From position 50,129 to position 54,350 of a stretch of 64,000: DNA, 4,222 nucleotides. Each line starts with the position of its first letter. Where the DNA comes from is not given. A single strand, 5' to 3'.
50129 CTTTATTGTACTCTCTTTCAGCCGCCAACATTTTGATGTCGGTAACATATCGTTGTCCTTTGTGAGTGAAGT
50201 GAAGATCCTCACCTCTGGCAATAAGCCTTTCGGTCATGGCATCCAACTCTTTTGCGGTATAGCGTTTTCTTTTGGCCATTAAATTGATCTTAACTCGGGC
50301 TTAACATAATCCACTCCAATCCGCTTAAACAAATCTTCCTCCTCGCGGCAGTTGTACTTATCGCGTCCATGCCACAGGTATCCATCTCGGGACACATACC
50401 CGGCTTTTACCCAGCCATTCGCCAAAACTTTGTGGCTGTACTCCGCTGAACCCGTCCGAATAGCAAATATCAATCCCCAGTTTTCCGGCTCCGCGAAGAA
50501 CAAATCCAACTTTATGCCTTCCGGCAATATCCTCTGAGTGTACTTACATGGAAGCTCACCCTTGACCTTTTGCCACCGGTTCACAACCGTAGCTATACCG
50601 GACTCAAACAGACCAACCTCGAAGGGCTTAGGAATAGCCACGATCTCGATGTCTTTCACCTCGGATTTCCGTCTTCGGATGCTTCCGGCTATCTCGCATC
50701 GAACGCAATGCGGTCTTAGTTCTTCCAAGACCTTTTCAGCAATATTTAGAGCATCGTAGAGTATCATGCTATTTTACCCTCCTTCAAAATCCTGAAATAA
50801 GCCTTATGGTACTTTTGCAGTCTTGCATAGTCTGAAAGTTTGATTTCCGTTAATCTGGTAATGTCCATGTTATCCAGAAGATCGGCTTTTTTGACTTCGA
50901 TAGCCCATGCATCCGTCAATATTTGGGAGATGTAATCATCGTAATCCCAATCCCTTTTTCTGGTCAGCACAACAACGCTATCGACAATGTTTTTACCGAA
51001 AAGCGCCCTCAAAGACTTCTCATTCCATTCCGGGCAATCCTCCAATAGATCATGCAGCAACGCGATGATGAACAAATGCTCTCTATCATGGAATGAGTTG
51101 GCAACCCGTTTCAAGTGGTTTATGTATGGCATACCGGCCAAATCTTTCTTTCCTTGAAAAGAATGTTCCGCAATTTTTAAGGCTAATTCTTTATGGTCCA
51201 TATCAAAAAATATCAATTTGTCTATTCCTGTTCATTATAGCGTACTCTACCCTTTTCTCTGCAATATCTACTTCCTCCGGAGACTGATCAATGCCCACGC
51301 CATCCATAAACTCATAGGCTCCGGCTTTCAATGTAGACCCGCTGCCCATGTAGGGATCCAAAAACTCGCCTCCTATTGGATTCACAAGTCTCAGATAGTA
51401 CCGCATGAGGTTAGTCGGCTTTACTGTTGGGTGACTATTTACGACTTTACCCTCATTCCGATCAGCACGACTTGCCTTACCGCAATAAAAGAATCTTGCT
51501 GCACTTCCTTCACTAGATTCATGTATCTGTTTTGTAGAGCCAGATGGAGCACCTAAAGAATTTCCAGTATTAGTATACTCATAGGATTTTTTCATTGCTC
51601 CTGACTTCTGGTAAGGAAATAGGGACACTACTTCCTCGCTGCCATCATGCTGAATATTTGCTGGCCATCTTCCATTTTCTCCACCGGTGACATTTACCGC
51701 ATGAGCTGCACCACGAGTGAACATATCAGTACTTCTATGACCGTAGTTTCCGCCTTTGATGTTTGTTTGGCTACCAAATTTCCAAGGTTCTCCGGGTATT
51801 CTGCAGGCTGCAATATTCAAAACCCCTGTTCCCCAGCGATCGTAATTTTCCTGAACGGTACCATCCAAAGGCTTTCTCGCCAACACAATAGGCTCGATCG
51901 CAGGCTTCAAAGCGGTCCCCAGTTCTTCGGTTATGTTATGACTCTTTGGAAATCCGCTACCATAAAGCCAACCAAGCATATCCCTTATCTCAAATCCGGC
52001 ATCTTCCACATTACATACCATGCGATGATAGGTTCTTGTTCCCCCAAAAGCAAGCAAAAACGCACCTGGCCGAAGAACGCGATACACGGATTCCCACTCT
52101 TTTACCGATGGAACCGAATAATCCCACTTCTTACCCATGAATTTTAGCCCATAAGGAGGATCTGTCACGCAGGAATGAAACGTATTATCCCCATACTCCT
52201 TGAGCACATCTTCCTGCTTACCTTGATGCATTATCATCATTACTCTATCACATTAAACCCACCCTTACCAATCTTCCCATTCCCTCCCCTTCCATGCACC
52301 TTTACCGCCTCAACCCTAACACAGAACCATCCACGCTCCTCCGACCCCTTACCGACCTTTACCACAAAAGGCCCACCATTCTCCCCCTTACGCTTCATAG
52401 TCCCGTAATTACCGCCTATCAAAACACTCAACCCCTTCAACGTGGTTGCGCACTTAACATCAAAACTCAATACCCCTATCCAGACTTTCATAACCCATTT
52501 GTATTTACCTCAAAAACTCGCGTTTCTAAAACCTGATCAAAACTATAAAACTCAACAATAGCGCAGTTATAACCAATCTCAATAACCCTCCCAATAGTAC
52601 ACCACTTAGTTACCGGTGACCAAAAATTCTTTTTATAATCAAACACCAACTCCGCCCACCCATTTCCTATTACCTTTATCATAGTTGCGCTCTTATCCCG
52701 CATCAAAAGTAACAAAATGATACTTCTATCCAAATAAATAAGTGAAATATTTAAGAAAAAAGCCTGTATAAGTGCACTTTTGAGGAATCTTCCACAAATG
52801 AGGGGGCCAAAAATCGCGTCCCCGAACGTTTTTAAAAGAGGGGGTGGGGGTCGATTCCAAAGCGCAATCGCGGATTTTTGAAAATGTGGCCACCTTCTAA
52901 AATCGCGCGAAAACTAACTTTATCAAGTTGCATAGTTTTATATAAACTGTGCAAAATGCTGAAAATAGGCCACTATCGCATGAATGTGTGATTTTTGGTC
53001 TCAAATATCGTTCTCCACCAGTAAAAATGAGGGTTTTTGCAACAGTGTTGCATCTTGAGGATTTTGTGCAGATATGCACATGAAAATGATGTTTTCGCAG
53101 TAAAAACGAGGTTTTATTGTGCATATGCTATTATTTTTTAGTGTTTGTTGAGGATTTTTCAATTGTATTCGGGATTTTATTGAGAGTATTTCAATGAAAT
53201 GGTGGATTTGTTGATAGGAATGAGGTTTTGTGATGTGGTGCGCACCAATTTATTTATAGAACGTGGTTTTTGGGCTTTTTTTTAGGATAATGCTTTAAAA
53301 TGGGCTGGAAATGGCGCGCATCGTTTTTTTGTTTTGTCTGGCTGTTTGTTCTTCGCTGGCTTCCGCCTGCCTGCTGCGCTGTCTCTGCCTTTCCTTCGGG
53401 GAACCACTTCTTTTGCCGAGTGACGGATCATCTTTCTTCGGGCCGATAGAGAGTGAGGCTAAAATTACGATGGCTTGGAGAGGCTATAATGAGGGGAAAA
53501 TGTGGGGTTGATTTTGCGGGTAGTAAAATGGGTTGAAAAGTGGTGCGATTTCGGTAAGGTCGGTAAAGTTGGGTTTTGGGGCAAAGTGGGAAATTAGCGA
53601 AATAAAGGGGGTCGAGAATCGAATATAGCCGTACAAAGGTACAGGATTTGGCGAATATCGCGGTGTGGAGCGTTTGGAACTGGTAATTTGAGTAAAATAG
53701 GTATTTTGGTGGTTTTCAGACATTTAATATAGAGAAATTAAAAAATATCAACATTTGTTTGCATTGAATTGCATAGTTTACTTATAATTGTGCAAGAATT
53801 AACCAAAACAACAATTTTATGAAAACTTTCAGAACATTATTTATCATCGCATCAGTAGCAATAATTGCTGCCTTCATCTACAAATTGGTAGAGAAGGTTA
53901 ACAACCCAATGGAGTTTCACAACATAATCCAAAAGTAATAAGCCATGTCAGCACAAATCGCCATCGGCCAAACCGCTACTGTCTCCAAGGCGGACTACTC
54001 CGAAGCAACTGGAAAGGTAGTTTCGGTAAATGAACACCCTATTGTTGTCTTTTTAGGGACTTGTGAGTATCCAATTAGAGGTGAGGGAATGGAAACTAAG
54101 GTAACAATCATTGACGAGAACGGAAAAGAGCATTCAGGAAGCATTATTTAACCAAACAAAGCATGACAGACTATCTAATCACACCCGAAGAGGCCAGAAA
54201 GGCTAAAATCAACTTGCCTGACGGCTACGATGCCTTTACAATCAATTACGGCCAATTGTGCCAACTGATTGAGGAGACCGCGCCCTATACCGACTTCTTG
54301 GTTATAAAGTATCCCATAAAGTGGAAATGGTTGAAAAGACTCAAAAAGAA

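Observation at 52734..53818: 1.1-kb non-coding region with helically phased GWGGnTTTT repeats, A-tract phasing and a GC-rich core: candidate origin or attP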

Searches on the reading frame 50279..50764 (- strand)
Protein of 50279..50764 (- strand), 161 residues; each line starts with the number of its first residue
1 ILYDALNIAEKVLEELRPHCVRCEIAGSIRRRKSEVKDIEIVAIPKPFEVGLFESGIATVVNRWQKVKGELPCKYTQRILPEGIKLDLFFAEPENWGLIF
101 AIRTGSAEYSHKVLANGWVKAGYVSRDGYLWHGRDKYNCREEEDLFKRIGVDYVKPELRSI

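Call 17: search_protein_families(library=pfam, proteins=[window:50279-50764:-], max_evalue=0.01)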
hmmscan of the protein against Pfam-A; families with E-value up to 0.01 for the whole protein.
window:50279-50764:- (161 aa): 1 family
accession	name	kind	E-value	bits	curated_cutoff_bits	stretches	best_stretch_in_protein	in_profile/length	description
PF14791.11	DNA_pol_B_thumb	-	8.5e-05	22.8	25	1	132-159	35-62/63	DNA polymerase beta thumb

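Call 18: search_protein_families(library=phrogs, proteins=[window:50279-50764:-], max_evalue=0.01)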
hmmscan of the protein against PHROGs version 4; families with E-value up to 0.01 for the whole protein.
window:50279-50764:- (161 aa): 0 families

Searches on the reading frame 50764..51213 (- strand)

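Call 17: search_protein_families(library=pfam, proteins=[window:50764-51213:-], max_evalue=0.01)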
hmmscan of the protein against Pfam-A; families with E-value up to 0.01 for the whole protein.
window:50764-51213:- (149 aa): 2 families
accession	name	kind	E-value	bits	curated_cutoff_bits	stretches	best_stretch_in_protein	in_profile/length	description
PF13328.12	HD_4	-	5.9e-06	26.5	27.2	1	11-83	1-74/156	HD domain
PF01966.28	HD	-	0.0087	16.8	22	0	35-89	13-72/116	HD domain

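Call 18: search_protein_families(library=phrogs, proteins=[window:50764-51213:-], max_evalue=0.01)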
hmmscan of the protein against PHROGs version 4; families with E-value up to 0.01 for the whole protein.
window:50764-51213:- (149 aa): 4 families
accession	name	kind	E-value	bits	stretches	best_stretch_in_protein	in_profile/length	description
phrog_990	-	other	5.1e-40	138.9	1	5-145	152-294/374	metal-dependent phosphohydrolase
phrog_30929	-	unknown function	1.2e-16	61.7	1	9-142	239-374/413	-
phrog_15275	-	unknown function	5.2e-10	40.4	1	18-147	39-179/223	-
phrog_37235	-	other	2.1e-08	35.4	1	73-142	12-81/118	metal-dependent phosphohydrolase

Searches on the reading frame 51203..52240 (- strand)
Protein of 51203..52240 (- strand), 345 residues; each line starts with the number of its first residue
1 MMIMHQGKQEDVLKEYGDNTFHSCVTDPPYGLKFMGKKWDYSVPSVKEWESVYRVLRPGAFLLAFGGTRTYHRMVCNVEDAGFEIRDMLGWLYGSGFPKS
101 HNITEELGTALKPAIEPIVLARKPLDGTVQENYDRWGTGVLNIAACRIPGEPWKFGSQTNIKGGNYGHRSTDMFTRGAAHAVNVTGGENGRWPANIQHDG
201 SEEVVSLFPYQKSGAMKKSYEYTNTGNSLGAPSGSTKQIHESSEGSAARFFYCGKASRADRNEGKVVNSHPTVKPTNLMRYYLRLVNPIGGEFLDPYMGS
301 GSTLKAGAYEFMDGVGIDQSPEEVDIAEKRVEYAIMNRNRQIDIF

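Call 15: find_related_loci(query=window:51203-52237:-, collection=viral_contigs, flank=6000)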
Query window:51203-52237:- (344 aa) in viral_contigs; peptide patterns used: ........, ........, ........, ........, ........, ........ (x = any residue, [..] = any of these).
82 stretches matched a pattern; 76 encode a relative of the query (tblastn E <= 1e-3); 76 distinct loci.
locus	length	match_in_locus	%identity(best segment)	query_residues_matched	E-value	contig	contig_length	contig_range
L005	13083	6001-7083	50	3-333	3e-102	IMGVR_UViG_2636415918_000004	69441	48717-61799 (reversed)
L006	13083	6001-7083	50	3-333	3e-102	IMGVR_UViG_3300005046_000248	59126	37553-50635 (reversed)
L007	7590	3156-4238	49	3-333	1e-101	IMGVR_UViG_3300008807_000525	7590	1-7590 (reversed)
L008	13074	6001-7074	49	3-332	2e-98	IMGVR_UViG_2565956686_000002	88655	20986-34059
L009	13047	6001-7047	50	12-332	3e-98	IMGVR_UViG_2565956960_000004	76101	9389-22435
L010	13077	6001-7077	48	3-333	1e-97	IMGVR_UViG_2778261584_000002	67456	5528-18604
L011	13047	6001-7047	48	12-333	3e-96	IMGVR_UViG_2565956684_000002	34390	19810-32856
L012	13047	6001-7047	48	12-333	3e-96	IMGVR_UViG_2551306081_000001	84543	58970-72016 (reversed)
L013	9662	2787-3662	55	3-302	2e-95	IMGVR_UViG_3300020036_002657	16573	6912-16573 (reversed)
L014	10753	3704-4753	47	3-334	2e-94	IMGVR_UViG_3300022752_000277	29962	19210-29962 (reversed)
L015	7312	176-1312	46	3-333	2e-94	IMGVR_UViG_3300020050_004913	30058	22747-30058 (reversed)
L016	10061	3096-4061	47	1-330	8e-89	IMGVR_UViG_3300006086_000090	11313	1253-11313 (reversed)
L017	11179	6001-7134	43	3-333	3e-87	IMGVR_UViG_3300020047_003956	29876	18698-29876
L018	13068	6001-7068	42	3-334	1e-86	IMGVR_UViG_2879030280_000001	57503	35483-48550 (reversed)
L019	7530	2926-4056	41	6-344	3e-85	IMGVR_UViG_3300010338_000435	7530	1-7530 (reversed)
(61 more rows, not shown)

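Call 17: search_protein_families(library=pfam, proteins=[window:51203-52237:-], max_evalue=0.01)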
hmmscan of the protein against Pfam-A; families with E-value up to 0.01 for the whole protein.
window:51203-52237:- (344 aa): 1 family
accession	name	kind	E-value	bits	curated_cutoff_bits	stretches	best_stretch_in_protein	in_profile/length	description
PF01555.25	N6_N4_Mtase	-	4.9e-20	72.9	26.7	1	21-328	2-221/221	DNA methylase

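Call 18: search_protein_families(library=phrogs, proteins=[window:51203-52237:-], max_evalue=0.01)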
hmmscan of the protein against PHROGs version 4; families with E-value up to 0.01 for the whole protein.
window:51203-52237:- (344 aa): 10 families
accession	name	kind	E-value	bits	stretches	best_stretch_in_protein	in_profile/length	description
phrog_67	-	other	3.9e-46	159.5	1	10-339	133-352/743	DNA methyltransferase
phrog_3008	-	other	8.4e-25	88.4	1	119-337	2-218/244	DNA methyltransferase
phrog_6025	-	other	4.8e-15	56.7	1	3-104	14-122/192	DNA methyltransferase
phrog_498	-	other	3.2e-13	50.1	1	5-333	208-423/633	DNA methyltransferase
phrog_23148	-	unknown function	2.9e-12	47.9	1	246-335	65-151/165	-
phrog_23085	-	unknown function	6.4e-07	30.1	1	265-330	40-105/138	-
phrog_18293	-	other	2.2e-05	25.4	1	268-337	45-114/119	methyltransferase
phrog_12862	-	unknown function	0.00025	21.9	1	4-65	6-65/149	-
phrog_6952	-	other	0.00047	21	1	268-329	113-174/181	DNA methyltransferase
phrog_8769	-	other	0.00049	20.9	1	278-331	1-54/71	methyltransferase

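Call 20: find_encoding_contigs(protein=window:51203-52240:-, flank=10000, max_places=10)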
Protein window:51203-52240:- (345 aa): no gene with exactly this product is on record in the collection.

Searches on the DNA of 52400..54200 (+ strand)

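Call 6: search_dna_similar(query=window:52400-54200:+, collection=phages, mode=distant)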
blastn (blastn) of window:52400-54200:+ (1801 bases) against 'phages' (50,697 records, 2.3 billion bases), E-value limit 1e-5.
No match.
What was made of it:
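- On Ceduovirus c2-type origin: There is no blastn match to 50,697 phage records (call 6).
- Closest known: Origin of replication of Lactococcus Ceduovirus phages. Different: There is no sequence similarity to any deposited phage (call 6).
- Tried and rejected: There is no DNA match in deposited phages (call 6).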

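Call 28: search_rna_families(source=window, start=52600, end=53950, threshold=evalue, max_evalue=5)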
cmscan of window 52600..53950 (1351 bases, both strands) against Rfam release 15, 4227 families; matches with E-value up to 5: 0.
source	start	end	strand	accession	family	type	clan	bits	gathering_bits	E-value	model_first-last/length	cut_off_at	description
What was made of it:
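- No Rfam family matched at E <= 5 (call 28).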
